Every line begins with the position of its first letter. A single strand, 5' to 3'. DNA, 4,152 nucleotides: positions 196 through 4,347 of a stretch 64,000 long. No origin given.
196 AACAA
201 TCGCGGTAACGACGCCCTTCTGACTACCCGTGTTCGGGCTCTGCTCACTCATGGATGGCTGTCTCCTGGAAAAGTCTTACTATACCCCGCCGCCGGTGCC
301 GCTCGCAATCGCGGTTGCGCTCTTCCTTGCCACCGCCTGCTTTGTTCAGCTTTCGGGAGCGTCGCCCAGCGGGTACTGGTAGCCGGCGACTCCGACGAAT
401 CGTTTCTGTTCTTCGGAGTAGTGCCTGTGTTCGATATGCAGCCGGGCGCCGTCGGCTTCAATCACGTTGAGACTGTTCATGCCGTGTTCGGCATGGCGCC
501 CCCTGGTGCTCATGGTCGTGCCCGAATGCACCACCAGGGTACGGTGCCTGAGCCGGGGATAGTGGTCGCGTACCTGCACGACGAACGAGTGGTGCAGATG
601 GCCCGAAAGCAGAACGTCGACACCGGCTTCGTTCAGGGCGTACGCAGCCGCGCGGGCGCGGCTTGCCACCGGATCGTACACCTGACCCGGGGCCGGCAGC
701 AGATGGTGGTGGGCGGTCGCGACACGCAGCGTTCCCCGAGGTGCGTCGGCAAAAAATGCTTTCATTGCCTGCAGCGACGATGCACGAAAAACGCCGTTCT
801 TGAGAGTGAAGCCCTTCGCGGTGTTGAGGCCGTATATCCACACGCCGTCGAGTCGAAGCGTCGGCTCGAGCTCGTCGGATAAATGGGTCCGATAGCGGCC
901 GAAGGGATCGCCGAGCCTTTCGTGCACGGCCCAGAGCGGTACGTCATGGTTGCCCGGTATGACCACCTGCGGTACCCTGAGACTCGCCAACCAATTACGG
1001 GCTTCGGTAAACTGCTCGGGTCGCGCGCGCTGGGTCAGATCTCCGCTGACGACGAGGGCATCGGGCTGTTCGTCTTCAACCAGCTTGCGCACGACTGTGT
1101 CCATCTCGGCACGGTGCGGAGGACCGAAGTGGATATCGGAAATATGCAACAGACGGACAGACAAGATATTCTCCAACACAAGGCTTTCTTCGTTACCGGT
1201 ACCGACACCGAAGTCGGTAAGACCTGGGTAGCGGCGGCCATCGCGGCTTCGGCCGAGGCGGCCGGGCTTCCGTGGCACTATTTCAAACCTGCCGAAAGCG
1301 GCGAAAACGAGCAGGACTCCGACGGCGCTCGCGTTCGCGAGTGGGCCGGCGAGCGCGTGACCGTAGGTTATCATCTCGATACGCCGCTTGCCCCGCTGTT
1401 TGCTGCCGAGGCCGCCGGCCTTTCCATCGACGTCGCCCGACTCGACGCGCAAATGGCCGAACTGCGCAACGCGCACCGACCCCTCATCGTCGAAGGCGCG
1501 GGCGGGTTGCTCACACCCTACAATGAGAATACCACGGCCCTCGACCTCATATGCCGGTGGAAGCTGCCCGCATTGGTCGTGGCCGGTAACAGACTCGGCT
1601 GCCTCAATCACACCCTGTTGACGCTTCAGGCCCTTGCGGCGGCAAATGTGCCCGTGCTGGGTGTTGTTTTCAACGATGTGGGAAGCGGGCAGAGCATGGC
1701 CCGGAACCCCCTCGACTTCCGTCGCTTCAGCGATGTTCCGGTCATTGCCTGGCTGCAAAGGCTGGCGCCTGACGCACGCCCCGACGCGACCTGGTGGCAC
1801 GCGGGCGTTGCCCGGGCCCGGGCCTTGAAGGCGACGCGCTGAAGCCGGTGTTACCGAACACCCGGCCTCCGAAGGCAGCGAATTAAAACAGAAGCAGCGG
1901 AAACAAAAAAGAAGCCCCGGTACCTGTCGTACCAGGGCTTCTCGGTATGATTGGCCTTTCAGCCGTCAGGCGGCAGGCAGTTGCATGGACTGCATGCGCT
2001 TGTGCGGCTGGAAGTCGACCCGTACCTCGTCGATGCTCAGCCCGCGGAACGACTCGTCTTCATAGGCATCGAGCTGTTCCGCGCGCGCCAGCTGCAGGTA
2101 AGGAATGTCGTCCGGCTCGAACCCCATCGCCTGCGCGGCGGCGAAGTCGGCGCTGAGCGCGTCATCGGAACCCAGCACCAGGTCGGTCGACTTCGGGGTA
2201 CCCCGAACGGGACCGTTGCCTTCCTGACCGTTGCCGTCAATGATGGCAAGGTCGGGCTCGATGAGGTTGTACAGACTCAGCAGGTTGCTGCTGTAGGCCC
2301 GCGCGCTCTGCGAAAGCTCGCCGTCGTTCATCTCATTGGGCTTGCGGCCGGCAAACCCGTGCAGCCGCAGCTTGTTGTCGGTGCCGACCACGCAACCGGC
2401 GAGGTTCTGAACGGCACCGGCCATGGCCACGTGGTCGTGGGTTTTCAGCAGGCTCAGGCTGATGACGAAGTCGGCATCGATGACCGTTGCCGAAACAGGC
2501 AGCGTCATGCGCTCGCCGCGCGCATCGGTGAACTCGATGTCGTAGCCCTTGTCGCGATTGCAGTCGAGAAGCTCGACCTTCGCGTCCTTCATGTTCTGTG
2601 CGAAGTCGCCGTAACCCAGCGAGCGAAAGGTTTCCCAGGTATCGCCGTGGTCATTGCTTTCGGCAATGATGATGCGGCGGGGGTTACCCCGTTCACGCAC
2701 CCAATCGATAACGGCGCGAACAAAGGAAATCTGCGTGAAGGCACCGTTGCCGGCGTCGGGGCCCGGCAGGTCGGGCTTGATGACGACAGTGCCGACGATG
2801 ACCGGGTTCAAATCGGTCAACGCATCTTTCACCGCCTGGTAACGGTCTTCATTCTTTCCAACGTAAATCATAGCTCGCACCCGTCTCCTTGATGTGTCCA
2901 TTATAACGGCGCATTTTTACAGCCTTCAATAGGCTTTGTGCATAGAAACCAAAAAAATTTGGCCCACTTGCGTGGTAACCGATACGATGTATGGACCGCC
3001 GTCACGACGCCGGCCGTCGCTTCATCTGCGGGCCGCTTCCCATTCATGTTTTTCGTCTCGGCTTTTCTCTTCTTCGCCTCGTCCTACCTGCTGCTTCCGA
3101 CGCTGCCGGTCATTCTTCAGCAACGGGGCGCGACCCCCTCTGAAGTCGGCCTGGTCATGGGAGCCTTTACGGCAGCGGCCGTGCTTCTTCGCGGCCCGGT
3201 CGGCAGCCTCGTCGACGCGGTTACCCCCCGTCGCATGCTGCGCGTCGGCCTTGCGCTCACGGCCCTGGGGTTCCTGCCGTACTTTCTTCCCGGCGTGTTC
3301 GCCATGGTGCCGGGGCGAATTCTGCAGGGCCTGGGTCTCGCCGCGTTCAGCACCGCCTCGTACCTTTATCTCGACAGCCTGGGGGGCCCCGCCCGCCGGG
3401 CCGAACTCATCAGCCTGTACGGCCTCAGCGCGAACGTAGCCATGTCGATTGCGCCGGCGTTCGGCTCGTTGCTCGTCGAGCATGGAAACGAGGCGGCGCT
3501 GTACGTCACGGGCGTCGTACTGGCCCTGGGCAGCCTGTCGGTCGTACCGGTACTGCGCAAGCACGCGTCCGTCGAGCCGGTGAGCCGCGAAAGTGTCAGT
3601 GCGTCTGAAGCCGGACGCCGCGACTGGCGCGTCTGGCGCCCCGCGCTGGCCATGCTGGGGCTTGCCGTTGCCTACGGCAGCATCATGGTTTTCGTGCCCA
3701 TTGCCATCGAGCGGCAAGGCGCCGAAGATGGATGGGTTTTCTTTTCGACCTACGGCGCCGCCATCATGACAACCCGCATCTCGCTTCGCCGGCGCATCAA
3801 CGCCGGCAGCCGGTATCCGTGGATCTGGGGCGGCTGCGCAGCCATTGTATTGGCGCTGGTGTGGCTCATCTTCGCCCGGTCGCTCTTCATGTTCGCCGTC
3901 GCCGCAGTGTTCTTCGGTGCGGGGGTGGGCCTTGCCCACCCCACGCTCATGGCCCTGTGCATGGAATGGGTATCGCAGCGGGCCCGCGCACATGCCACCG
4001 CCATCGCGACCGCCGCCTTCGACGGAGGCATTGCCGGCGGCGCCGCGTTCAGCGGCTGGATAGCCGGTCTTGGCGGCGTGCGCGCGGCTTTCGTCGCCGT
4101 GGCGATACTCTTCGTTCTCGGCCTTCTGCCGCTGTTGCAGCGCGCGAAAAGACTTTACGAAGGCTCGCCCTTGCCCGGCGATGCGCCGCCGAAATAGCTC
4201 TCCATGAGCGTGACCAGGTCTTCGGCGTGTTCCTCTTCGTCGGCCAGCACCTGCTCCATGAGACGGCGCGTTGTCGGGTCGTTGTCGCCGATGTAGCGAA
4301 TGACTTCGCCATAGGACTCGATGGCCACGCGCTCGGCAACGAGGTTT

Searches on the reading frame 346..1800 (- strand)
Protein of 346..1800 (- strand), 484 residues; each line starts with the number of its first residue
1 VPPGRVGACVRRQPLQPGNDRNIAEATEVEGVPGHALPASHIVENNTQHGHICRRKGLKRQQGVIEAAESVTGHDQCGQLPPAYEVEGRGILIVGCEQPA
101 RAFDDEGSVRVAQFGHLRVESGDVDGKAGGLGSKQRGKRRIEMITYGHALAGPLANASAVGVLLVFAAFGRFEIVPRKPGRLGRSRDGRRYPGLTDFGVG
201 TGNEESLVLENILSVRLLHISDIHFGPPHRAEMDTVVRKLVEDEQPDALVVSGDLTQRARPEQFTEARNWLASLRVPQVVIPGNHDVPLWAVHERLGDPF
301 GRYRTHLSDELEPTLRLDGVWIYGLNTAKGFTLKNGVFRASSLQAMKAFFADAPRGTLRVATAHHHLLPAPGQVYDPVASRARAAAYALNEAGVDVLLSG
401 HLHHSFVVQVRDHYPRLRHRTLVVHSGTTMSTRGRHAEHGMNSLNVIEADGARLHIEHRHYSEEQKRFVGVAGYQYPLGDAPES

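Call 42: search_protein_families(library=pfam, proteins=[window:346-1800:-], max_evalue=0.0001)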
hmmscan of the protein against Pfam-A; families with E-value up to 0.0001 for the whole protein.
window:346-1800:- (484 aa): 2 families
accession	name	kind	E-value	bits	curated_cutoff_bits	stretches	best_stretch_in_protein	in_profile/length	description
PF00149.33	Metallophos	-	1.2e-18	68.7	21.5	1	216-404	2-190/191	Calcineurin-like phosphoesterase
PF12850.12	Metallophos_2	-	1.1e-08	35.6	27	1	216-436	2-142/154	Calcineurin-like phosphoesterase superfamily domain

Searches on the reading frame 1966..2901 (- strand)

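Call 42: search_protein_families(library=pfam, proteins=[window:1966-2901:-], max_evalue=0.0001)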
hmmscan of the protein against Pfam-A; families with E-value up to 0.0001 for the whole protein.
window:1966-2901:- (311 aa): 1 family
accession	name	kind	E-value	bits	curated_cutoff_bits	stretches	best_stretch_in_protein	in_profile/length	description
PF04015.17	DUF362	-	4.6e-35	121.9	24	1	39-256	1-199/200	Domain of unknown function (DUF362)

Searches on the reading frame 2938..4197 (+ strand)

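Call 42: search_protein_families(library=pfam, proteins=[window:2938-4197:+], max_evalue=0.0001)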
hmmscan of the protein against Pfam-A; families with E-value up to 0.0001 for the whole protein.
window:2938-4197:+ (419 aa): 1 family
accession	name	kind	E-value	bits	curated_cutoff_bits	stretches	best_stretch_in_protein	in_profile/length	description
PF07690.21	MFS_1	-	1.5e-46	159.3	33.4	2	39-342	2-320/347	Major Facilitator Superfamily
